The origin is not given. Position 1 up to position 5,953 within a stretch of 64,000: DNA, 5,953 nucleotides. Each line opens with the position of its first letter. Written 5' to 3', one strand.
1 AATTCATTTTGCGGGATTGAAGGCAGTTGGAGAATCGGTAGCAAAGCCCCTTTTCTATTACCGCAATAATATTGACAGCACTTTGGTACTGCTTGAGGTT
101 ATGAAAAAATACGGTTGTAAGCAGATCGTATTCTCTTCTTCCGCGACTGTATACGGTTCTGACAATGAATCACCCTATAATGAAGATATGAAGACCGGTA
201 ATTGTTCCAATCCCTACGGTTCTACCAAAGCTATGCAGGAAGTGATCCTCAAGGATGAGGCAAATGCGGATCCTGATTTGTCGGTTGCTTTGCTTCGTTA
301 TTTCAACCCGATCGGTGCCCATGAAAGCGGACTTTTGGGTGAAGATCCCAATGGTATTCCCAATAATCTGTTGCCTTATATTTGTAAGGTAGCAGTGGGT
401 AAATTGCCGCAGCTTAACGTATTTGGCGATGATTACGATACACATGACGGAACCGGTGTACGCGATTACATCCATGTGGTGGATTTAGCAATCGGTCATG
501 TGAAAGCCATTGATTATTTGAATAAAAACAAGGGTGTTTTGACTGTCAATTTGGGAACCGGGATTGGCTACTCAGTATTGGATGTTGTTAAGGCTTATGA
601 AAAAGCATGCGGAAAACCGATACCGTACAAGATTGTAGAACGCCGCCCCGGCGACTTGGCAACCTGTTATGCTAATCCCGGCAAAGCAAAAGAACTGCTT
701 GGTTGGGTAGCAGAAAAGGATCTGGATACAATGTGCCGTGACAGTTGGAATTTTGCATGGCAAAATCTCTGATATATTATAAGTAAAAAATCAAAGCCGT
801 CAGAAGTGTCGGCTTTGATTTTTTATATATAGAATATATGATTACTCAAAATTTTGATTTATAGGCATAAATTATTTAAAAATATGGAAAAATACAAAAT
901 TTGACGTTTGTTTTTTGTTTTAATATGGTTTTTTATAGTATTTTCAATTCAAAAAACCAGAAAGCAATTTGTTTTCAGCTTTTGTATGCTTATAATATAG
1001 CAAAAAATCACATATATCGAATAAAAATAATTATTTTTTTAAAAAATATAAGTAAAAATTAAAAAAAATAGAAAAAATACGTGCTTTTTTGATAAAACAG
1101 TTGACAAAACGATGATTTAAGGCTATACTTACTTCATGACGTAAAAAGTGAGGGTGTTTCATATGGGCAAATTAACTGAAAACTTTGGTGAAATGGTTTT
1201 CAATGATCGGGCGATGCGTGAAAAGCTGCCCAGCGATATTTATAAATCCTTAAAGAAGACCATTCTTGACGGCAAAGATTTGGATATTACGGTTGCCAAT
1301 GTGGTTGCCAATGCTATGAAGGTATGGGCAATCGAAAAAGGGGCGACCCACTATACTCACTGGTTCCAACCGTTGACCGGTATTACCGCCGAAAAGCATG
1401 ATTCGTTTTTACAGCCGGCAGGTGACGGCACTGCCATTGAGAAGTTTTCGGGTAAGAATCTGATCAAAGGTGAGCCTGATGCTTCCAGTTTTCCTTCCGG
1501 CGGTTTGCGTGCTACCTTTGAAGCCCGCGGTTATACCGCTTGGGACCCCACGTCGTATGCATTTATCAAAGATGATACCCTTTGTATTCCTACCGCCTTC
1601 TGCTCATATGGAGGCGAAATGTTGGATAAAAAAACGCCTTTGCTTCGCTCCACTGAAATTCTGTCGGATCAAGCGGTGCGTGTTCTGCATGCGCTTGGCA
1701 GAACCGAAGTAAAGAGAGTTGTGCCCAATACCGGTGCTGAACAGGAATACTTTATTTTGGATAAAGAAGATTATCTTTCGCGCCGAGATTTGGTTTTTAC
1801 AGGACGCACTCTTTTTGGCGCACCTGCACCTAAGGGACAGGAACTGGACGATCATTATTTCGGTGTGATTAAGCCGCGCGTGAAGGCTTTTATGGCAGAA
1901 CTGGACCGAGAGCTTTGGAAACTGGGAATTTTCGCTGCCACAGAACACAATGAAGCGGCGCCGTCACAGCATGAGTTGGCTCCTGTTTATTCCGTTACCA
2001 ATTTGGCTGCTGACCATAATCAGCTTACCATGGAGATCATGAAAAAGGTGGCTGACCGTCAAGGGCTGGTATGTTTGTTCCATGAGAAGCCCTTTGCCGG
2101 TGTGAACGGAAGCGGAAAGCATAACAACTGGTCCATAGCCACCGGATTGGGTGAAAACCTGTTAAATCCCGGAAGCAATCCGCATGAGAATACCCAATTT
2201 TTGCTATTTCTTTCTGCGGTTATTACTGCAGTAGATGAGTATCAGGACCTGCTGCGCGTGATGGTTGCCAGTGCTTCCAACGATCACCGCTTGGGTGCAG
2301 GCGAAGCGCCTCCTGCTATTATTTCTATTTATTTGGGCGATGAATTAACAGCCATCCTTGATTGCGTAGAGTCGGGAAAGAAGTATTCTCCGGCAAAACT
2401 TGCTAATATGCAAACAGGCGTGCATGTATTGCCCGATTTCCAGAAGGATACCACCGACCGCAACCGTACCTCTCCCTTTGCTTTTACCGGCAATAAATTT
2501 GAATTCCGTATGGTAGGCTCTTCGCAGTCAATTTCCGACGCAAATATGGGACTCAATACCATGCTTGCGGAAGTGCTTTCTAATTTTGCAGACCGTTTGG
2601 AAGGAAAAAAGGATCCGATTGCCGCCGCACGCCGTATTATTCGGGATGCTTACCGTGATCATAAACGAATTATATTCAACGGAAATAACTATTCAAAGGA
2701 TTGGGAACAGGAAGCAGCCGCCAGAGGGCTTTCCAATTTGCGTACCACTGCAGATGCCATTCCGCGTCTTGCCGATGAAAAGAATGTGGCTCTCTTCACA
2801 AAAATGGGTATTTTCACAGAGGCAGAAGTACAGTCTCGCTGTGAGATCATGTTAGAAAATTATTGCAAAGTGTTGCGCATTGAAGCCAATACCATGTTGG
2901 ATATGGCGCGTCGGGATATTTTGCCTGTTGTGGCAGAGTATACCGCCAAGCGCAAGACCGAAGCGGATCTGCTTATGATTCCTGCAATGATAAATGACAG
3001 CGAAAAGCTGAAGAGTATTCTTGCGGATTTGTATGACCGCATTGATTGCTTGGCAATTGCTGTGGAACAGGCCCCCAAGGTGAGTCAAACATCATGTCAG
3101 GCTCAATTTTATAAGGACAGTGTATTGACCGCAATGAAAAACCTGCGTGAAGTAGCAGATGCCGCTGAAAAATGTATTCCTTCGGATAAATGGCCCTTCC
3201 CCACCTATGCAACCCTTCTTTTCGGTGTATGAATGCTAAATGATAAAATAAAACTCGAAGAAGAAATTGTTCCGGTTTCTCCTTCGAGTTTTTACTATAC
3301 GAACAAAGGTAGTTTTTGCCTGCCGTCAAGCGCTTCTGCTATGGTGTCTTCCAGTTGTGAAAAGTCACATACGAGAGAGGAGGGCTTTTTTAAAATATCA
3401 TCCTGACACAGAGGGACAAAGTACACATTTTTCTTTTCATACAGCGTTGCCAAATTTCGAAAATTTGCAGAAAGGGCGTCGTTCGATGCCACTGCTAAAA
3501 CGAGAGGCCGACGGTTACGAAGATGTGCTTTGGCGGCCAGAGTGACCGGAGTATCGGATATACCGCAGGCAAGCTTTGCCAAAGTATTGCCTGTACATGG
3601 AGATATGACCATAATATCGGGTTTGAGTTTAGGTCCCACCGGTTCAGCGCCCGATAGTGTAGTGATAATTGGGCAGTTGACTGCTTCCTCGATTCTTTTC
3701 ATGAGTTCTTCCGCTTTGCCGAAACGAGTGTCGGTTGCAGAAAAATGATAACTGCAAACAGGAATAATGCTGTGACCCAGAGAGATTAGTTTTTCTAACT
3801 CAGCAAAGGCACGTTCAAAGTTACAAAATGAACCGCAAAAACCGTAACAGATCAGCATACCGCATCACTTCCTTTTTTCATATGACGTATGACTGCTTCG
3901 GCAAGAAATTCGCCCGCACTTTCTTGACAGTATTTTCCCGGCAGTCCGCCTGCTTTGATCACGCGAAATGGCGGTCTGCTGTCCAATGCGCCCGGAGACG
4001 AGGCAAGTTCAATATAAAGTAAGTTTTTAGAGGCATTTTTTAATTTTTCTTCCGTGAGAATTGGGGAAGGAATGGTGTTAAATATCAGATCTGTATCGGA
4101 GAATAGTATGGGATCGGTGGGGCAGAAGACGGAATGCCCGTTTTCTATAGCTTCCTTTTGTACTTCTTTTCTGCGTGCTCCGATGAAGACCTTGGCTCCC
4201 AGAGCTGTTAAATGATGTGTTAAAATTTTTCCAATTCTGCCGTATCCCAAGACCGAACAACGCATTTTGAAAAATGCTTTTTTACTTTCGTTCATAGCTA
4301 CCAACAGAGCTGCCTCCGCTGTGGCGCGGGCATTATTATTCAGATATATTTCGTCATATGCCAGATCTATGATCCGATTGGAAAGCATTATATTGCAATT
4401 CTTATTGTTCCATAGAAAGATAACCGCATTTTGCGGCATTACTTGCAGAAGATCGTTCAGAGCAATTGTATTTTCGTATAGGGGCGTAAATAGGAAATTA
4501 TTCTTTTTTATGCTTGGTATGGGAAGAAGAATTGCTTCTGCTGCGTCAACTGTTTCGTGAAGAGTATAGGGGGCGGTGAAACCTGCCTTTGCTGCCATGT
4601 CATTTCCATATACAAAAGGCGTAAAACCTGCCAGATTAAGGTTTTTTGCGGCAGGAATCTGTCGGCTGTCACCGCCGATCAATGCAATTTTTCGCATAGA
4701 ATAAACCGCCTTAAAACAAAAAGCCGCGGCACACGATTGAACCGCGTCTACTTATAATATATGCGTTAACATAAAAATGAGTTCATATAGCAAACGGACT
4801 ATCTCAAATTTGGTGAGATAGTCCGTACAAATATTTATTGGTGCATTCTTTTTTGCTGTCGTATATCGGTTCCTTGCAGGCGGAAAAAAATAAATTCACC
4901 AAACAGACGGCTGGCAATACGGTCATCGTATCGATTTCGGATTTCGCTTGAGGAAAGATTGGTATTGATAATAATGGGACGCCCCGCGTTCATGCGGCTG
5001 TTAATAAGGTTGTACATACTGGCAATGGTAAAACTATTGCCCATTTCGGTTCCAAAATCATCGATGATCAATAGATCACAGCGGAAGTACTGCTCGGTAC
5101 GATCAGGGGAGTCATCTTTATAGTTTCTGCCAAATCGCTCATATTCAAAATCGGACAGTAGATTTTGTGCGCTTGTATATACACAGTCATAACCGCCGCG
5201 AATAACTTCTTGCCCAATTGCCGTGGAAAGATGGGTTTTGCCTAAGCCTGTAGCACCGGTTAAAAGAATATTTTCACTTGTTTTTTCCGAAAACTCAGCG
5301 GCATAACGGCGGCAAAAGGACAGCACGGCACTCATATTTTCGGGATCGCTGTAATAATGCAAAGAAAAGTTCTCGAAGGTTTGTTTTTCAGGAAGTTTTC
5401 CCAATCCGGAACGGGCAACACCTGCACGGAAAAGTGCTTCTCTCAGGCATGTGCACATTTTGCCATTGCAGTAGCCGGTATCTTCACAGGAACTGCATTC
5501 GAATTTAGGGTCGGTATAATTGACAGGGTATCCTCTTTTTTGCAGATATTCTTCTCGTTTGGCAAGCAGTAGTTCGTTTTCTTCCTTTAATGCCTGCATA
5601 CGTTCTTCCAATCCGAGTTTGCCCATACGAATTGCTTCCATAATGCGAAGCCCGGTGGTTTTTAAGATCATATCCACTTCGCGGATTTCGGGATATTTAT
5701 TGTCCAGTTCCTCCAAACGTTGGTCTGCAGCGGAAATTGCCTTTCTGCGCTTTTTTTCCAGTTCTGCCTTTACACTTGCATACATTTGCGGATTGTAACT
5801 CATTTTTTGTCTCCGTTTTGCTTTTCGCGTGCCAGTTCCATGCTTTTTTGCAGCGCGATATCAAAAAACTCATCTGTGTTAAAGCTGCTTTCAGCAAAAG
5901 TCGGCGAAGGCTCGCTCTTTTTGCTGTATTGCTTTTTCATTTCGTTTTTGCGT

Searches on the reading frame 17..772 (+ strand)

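Call 46: search_protein_families(library=ncbifam, proteins=[window:17-772:+], max_evalue=1e-10)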
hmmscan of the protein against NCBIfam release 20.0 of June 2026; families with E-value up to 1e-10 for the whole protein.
window:17-772:+ (251 aa): 4 families
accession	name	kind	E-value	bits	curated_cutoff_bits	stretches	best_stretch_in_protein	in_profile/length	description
NF007956.0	PRK10675.1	subfamily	6.9e-101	337.7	394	1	1-247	83-329/338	UDP-glucose 4-epimerase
TIGR01179.1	galE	equivalog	5.3e-99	331.2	262.3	1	2-248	81-326/332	UDP-glucose 4-epimerase GalE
TIGR02197.1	heptose_epim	equivalog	2.4e-15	56.5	274.6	1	14-201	87-263/316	ADP-glyceromanno-heptose 6-epimerase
TIGR01181.1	dTDP_gluc_dehyt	equivalog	5.9e-12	45.3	365.1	1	4-242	86-306/321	dTDP-glucose 4,6-dehydratase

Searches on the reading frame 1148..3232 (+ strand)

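Call 46: search_protein_families(library=ncbifam, proteins=[window:1148-3232:+], max_evalue=1e-10)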
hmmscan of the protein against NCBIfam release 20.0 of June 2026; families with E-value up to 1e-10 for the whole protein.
window:1148-3232:+ (694 aa): 1 family
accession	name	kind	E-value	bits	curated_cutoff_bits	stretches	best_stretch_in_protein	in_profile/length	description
TIGR00653.1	GlnA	equivalog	2.7e-13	49.5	429.15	1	194-342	122-279/462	type I glutamate--ammonia ligase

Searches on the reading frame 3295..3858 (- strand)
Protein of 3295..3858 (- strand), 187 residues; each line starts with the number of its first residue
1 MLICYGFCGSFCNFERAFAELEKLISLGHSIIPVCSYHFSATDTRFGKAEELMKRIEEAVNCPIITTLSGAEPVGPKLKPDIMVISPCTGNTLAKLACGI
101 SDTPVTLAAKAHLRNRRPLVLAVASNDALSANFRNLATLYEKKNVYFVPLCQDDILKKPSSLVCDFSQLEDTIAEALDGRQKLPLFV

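Call 46: search_protein_families(library=ncbifam, proteins=[window:3295-3858:-], max_evalue=1e-10)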
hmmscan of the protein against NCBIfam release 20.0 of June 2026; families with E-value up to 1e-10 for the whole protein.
window:3295-3858:- (187 aa): 2 families
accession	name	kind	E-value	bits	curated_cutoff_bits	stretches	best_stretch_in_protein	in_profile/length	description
NF006161.0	PRK08305.1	equivalog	1.8e-69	233.3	156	1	3-186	8-191/196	dipicolinate synthase subunit B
TIGR02852.1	spore_dpaB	equivalog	4.9e-67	224.9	229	1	3-187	3-187/187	dipicolinate synthase subunit B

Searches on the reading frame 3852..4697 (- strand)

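Call 46: search_protein_families(library=ncbifam, proteins=[window:3852-4697:-], max_evalue=1e-10)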
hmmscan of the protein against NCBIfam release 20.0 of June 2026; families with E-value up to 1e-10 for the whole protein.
window:3852-4697:- (281 aa): 2 families
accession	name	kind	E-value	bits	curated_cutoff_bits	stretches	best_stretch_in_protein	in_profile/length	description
NF006162.0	PRK08306.1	equivalog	7.6e-48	163.3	261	1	3-275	6-290/297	dipicolinate synthase subunit DpsA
TIGR02853.1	spore_dpaA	equivalog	2.2e-34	119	319.65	1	3-270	3-282/287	dipicolinic acid synthetase subunit A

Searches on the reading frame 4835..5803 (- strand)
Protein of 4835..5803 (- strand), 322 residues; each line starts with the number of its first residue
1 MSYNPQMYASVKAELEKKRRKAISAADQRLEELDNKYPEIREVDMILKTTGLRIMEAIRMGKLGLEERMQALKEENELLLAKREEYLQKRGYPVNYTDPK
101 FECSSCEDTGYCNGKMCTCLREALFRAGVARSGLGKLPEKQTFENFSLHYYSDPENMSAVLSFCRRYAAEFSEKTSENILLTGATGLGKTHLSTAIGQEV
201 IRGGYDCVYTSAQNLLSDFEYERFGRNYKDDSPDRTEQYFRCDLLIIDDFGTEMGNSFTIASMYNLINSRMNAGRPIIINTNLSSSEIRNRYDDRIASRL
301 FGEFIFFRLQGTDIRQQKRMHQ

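Call 46: search_protein_families(library=ncbifam, proteins=[window:4835-5803:-], max_evalue=1e-10)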
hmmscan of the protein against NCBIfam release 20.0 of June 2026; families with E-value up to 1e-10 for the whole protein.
window:4835-5803:- (322 aa): 8 families
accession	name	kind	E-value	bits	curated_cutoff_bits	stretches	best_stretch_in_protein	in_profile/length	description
NF005304.0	PRK06835.1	equivalog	4e-84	282.5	215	1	7-321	5-326/330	ATP-binding protein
NF005992.0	PRK08116.1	subfamily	9.6e-36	123.3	189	1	134-319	75-256/269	hypothetical protein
NF038214.1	IS21_help_AAA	equivalog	7.1e-22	78.2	200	1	174-294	88-203/232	IS21-like element helper ATPase IstB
NF001154.0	PRK00149.3-3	equivalog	2.2e-17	63.2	410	1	137-300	117-273/462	chromosomal replication initiator protein DnaA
TIGR00362.1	DnaA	equivalog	7.3e-17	61.6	343.9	1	136-300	103-258/437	chromosomal replication initiator protein DnaA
NF005378.0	PRK06921.1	subfamily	4.2e-16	58.8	207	1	83-301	15-241/266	hypothetical protein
NF005931.1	PRK07952.1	equivalog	2.4e-15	56.8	357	1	126-303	54-226/246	replicative helicase loader DnaC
NF009043.0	PRK12377.1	subfamily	2.4e-12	47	389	1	129-300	59-222/248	ATP-binding protein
